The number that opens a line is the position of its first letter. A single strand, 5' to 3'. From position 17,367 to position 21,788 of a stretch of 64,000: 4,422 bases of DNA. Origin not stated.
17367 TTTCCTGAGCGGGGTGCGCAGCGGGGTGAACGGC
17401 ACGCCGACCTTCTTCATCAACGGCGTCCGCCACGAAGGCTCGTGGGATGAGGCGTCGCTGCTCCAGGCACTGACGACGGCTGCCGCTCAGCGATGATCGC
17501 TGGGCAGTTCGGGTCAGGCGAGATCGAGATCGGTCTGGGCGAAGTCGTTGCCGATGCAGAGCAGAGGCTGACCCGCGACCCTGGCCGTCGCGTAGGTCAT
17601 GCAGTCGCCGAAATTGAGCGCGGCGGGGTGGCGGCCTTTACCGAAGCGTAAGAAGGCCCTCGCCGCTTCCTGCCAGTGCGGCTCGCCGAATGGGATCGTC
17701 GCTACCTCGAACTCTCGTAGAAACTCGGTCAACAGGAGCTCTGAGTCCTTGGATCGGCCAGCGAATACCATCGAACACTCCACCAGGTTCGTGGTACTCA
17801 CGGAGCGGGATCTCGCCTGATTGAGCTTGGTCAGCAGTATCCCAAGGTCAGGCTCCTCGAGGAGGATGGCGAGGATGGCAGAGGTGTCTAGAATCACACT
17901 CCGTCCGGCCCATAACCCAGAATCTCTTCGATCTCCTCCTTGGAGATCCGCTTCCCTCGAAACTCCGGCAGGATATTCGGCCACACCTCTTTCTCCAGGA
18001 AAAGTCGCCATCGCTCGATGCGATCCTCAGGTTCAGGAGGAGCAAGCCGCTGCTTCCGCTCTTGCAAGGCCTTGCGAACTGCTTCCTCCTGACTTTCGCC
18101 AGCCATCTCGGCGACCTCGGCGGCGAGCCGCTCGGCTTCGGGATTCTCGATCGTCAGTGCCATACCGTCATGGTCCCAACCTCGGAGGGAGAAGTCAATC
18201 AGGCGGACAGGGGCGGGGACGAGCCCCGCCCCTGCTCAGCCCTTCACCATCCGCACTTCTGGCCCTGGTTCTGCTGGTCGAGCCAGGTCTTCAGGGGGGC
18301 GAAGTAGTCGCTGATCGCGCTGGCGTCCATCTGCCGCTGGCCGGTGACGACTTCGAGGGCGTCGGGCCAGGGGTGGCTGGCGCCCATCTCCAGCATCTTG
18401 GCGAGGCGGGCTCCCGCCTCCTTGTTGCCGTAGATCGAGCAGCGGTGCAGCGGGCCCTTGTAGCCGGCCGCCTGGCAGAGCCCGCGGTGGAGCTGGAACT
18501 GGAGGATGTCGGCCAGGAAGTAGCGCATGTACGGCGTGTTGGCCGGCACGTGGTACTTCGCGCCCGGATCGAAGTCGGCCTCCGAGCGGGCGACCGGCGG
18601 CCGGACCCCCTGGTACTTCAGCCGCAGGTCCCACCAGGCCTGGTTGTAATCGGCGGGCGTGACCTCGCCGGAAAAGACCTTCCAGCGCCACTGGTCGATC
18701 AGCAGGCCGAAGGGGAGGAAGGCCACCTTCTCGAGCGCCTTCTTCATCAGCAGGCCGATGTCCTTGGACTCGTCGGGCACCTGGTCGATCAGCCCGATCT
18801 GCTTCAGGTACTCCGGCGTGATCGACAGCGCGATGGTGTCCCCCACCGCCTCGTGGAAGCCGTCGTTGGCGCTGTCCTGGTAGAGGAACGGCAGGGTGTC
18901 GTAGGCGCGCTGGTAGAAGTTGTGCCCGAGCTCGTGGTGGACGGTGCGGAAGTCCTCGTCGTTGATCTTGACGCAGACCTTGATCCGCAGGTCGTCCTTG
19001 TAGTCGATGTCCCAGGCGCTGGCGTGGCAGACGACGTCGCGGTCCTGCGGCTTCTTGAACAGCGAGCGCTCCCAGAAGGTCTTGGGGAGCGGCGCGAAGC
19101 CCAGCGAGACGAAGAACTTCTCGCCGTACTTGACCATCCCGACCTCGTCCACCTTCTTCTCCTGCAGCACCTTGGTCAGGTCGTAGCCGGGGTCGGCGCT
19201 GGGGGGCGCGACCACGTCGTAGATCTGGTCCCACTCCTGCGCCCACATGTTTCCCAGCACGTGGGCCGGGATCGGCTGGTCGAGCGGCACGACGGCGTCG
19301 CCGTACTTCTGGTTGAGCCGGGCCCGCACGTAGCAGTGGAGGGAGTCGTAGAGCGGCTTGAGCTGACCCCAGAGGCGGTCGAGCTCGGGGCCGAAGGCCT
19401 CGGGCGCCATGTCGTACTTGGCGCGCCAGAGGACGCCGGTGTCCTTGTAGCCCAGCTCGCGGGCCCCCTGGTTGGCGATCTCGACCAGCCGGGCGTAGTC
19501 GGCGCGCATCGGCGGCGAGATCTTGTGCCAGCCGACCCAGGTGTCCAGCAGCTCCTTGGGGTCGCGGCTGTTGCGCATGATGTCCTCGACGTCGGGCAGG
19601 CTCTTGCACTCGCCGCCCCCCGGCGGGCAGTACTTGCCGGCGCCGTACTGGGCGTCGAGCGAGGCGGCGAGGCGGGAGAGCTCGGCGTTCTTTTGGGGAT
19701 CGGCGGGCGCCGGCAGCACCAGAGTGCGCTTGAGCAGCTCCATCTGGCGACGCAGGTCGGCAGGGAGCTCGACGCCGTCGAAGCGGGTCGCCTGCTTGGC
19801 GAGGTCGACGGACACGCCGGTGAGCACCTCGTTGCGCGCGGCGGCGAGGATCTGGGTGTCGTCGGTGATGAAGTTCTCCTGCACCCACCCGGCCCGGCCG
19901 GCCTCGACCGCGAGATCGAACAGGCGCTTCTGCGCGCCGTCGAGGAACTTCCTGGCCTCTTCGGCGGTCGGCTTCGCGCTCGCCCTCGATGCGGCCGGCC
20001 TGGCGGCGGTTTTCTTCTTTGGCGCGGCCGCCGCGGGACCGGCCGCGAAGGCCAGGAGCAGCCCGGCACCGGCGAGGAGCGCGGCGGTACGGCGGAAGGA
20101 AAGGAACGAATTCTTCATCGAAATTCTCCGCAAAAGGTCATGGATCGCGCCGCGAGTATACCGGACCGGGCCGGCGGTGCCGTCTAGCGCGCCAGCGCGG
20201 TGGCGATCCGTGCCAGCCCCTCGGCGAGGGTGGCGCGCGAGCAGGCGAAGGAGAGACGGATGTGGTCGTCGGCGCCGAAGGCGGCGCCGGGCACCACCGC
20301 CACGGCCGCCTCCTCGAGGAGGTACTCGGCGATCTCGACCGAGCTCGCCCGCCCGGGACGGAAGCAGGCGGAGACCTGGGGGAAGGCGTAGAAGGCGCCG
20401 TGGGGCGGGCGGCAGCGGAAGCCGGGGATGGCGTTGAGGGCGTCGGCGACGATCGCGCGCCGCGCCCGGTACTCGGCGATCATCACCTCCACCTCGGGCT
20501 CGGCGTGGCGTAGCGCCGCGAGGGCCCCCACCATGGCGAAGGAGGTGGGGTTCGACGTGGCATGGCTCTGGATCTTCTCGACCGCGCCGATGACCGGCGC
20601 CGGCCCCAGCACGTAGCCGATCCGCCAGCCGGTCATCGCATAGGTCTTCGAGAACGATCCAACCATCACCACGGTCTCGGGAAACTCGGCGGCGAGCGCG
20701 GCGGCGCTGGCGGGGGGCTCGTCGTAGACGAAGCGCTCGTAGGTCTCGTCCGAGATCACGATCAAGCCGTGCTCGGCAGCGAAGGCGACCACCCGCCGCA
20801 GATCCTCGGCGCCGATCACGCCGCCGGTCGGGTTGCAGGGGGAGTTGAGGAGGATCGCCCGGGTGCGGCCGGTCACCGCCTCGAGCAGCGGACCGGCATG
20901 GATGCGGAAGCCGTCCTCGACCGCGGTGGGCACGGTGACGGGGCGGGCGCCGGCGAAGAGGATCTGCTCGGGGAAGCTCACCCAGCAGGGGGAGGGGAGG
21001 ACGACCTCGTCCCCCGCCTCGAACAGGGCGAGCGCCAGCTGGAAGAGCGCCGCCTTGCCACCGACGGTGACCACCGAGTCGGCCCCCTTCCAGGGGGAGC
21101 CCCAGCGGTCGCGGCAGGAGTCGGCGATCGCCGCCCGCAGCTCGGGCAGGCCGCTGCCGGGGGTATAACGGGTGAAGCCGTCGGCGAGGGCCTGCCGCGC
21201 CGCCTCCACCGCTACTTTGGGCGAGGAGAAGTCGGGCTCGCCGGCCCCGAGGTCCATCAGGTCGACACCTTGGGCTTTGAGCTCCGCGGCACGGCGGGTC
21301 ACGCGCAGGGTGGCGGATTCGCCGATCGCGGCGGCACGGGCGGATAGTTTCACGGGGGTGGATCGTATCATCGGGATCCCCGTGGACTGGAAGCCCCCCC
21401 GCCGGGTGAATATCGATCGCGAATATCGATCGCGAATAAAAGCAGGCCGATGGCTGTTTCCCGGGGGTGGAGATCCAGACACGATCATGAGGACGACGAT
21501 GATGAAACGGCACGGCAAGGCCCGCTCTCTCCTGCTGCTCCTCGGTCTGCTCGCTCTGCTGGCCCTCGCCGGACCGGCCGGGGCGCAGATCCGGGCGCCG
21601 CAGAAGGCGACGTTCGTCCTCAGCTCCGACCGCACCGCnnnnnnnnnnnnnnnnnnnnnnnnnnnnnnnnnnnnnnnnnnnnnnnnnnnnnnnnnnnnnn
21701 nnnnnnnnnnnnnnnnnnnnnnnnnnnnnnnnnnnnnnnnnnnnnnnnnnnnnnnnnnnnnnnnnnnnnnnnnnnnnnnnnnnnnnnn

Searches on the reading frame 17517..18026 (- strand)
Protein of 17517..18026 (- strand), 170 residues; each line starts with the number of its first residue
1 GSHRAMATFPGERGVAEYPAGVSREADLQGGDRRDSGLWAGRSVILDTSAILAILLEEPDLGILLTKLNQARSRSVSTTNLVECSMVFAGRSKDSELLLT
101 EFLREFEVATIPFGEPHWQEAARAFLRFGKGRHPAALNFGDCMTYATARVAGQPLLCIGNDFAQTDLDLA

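Call 61: search_protein_families(library=pfam, max_evalue=0.001, proteins=[window:17517-18026:-])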
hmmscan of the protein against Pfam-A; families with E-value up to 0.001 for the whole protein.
window:17517-18026:- (170 aa): 1 family
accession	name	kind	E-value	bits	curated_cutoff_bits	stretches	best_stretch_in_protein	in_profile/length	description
PF01850.27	PIN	-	8.8e-12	46.1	23.6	1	44-166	1-118/120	PIN domain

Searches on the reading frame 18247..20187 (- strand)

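Call 61: search_protein_families(library=pfam, max_evalue=0.001, proteins=[window:18247-20187:-])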
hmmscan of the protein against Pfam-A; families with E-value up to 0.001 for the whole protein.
window:18247-20187:- (647 aa): 1 family
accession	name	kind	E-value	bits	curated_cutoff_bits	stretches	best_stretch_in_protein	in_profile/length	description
PF01401.24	Peptidase_M2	-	6.3e-227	755.3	23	1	74-647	3-581/581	Angiotensin-converting enzyme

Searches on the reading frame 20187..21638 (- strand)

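Call 22: search_protein_families(library=pfam, max_evalue=0.001, proteins=[window:20187-21638:-])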
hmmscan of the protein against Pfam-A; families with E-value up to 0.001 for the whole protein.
window:20187-21638:- (484 aa): 3 families
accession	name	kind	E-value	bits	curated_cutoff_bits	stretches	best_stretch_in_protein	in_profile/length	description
PF00155.27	Aminotran_1_2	-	6e-70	236.7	19.7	1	126-478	2-361/361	Aminotransferase class I and II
PF01041.23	DegT_DnrJ_EryC1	-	8e-09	35.6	19.8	1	188-297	41-145/360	DegT/DnrJ/EryC1/StrS aminotransferase family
PF01053.26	Cys_Met_Meta_PP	-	1.9e-08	33.7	27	1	184-301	66-177/381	Cys/Met metabolism PLP-dependent enzyme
